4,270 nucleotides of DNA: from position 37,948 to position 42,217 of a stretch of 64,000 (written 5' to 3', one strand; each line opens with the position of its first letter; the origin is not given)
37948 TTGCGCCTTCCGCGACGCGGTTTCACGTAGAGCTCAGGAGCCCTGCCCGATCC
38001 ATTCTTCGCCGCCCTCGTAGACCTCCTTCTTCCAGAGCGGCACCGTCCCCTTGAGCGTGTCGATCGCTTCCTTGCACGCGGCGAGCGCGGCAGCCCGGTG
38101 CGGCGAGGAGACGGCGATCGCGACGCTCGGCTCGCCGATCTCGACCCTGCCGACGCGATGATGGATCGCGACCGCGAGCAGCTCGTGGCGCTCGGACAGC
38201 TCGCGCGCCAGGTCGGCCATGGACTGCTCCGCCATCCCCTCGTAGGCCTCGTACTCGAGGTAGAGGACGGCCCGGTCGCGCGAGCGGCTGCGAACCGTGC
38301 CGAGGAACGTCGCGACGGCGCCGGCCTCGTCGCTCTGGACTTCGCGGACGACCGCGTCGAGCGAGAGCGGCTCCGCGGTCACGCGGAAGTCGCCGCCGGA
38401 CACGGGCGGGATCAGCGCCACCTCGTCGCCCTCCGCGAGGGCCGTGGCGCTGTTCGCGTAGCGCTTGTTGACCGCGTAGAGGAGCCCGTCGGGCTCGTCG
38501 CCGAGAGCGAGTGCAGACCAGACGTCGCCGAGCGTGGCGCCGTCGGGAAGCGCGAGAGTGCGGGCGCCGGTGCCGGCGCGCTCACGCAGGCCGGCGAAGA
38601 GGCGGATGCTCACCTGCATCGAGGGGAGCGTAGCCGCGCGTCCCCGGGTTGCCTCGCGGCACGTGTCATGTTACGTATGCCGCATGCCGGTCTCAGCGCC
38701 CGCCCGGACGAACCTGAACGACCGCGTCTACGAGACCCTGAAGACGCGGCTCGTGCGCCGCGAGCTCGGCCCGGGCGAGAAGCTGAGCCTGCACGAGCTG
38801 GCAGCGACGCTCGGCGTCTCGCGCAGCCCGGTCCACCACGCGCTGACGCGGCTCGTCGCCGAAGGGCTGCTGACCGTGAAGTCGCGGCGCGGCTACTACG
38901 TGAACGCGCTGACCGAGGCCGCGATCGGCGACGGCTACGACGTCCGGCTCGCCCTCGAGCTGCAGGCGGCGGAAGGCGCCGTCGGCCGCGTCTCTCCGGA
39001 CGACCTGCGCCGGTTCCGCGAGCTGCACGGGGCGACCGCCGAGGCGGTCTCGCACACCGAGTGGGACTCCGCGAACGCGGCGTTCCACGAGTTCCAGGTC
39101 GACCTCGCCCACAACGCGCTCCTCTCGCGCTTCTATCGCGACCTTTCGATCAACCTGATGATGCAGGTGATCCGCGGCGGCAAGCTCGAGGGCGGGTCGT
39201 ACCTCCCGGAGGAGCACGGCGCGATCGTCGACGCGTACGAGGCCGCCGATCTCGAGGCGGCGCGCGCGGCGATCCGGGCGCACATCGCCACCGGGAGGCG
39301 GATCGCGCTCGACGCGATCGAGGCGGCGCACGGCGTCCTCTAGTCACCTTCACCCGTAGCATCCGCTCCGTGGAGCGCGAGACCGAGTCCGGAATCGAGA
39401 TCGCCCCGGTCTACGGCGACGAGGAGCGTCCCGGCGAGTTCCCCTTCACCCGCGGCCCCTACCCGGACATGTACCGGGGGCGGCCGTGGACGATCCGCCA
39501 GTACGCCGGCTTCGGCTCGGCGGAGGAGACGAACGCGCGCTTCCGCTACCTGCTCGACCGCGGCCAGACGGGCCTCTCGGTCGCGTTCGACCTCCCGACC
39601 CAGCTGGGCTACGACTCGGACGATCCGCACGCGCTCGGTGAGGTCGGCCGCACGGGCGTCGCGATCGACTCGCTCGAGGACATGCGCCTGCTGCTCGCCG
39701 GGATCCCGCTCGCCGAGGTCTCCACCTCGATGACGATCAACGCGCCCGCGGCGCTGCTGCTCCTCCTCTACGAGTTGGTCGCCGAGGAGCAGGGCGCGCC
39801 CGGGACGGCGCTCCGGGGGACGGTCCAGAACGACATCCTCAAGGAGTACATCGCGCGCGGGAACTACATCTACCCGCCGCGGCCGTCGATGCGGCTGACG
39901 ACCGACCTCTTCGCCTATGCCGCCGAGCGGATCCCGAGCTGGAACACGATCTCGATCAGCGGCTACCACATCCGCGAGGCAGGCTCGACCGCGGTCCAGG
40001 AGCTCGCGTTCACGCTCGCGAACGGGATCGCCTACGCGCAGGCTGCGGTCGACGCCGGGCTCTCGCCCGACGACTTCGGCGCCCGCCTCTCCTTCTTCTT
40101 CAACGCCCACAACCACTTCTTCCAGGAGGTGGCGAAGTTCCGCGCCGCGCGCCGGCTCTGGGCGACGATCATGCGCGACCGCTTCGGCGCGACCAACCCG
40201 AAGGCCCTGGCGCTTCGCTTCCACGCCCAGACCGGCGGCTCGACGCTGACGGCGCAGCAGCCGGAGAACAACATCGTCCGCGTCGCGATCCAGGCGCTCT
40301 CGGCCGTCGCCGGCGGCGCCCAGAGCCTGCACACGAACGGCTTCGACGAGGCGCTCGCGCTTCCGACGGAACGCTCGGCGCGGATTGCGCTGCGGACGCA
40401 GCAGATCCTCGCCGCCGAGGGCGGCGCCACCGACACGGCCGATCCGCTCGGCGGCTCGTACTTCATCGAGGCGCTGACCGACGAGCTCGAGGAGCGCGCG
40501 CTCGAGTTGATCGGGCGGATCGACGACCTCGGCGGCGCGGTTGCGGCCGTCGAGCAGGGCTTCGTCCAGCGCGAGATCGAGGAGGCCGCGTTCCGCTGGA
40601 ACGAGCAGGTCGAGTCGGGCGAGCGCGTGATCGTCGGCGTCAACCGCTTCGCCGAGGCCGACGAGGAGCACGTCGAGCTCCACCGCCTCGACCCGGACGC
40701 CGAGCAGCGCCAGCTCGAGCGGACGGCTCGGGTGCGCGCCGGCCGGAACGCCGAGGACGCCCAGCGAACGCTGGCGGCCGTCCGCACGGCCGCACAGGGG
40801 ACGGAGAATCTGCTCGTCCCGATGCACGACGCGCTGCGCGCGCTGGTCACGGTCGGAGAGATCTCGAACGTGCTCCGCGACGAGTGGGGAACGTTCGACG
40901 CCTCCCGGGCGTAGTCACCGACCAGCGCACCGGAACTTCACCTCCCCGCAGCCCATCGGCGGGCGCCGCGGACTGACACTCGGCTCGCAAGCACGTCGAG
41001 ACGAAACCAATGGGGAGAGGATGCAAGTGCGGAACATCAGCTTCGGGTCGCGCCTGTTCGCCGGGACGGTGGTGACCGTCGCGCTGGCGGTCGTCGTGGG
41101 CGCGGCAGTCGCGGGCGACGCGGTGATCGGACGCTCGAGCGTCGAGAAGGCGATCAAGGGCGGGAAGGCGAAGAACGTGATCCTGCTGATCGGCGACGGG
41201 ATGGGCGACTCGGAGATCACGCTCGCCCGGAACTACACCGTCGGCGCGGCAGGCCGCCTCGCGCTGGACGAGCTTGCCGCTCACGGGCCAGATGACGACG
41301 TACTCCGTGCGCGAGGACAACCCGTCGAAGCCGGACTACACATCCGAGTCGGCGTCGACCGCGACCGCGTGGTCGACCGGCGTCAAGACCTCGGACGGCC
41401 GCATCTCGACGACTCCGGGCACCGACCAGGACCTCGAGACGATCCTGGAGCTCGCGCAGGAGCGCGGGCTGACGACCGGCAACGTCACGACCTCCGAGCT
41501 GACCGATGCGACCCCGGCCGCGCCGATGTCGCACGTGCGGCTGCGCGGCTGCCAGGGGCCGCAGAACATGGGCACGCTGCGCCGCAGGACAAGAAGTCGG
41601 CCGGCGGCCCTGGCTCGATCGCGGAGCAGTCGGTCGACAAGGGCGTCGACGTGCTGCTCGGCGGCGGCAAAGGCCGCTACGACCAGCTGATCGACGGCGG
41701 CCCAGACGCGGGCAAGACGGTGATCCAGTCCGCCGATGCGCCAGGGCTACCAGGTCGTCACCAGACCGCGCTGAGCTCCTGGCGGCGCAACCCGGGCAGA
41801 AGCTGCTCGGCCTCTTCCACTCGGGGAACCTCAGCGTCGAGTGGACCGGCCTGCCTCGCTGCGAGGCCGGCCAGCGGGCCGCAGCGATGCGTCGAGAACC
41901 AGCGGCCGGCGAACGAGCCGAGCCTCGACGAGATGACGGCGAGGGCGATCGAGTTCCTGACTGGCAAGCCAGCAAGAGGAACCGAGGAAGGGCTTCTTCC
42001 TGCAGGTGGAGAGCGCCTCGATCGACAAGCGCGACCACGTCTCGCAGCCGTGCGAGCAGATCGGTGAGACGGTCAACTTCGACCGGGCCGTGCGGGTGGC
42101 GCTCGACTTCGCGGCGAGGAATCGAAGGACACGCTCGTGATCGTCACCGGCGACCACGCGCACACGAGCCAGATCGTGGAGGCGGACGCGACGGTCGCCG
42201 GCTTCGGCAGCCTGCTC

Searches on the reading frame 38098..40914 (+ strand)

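Call 6: search_protein_families(library=pfam, proteins=[window:38098-40914:+], max_evalue=0.01)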
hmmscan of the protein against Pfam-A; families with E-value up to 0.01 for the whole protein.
window:38098-40914:+ (938 aa): 1 family
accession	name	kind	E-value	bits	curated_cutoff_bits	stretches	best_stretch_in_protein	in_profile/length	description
PF01642.28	MM_CoA_mutase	-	8.8e-218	724.4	22.1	1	428-931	1-512/512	Methylmalonyl-CoA mutase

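Call 7: search_protein_families(library=ncbifam, proteins=[window:38098-40914:+], max_evalue=0.01)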
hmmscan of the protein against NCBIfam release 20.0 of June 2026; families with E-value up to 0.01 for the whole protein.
window:38098-40914:+ (938 aa): 4 families
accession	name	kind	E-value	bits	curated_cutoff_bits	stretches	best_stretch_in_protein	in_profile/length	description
TIGR00641.1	acid_CoA_mut_N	subfamily_domain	4.3e-218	724.8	303.8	1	442-936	29-525/528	methylmalonyl-CoA mutase N-terminal domain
NF006944.0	PRK09426.1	equivalog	3.7e-192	640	876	1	442-936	59-554/721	methylmalonyl-CoA mutase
NF045497.1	IsobCoAmut_IcmF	equivalog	5.5e-96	322.4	1500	2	571-928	707-1067/1076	fused isobutyryl-CoA mutase/GTPase IcmF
TIGR00642.1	mmCoA_mut_beta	equivalog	6.2e-61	206.4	617.25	1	416-862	33-461/620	methylmalonyl-CoA mutase small subunit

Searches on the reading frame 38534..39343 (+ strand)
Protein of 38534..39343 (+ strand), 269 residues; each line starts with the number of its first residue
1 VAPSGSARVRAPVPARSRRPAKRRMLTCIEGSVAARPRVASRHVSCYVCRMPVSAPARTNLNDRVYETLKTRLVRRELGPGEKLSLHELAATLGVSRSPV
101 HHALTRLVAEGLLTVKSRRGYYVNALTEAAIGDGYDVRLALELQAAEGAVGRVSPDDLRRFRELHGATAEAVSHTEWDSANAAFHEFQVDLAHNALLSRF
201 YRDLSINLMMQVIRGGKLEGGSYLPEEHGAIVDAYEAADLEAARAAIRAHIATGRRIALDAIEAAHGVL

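Call 83: search_protein_families(library=pfam, proteins=[window:38534-39343:+], max_evalue=0.001)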
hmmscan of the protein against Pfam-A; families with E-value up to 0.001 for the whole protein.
window:38534-39343:+ (269 aa): 7 families
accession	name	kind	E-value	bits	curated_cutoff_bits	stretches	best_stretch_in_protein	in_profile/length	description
PF07729.17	FCD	-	5.4e-21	75.7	24.3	1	135-252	3-124/125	FCD domain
PF00392.27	GntR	-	4.7e-19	68.2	27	1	62-123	2-64/64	Bacterial regulatory proteins, gntR family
PF09339.16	HTH_IclR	-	1.1e-05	25.5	22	1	82-114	17-49/52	IclR helix-turn-helix domain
PF12802.13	MarR_2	-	1.4e-05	25.6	27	1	79-117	17-54/61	MarR family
PF13412.12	HTH_24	-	5e-05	23.2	21.9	1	84-113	18-47/48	Winged helix-turn-helix DNA-binding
PF13545.12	HTH_Crp_2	-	9.6e-05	22.7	27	1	83-123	22-61/70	Crp-like helix-turn-helix domain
PF13551.12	HTH_29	-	0.00014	22.3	28.1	1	86-130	15-62/64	Winged helix-turn helix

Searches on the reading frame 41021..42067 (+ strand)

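Call 83: search_protein_families(library=pfam, proteins=[window:41021-42067:+], max_evalue=0.001)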
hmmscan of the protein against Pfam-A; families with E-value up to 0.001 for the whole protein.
window:41021-42067:+ (348 aa): 1 family
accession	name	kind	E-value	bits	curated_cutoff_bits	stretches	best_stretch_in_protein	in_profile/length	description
PF00245.25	Alk_phosphatase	-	1.9e-11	44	24.4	1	50-80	1-31/423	Alkaline phosphatase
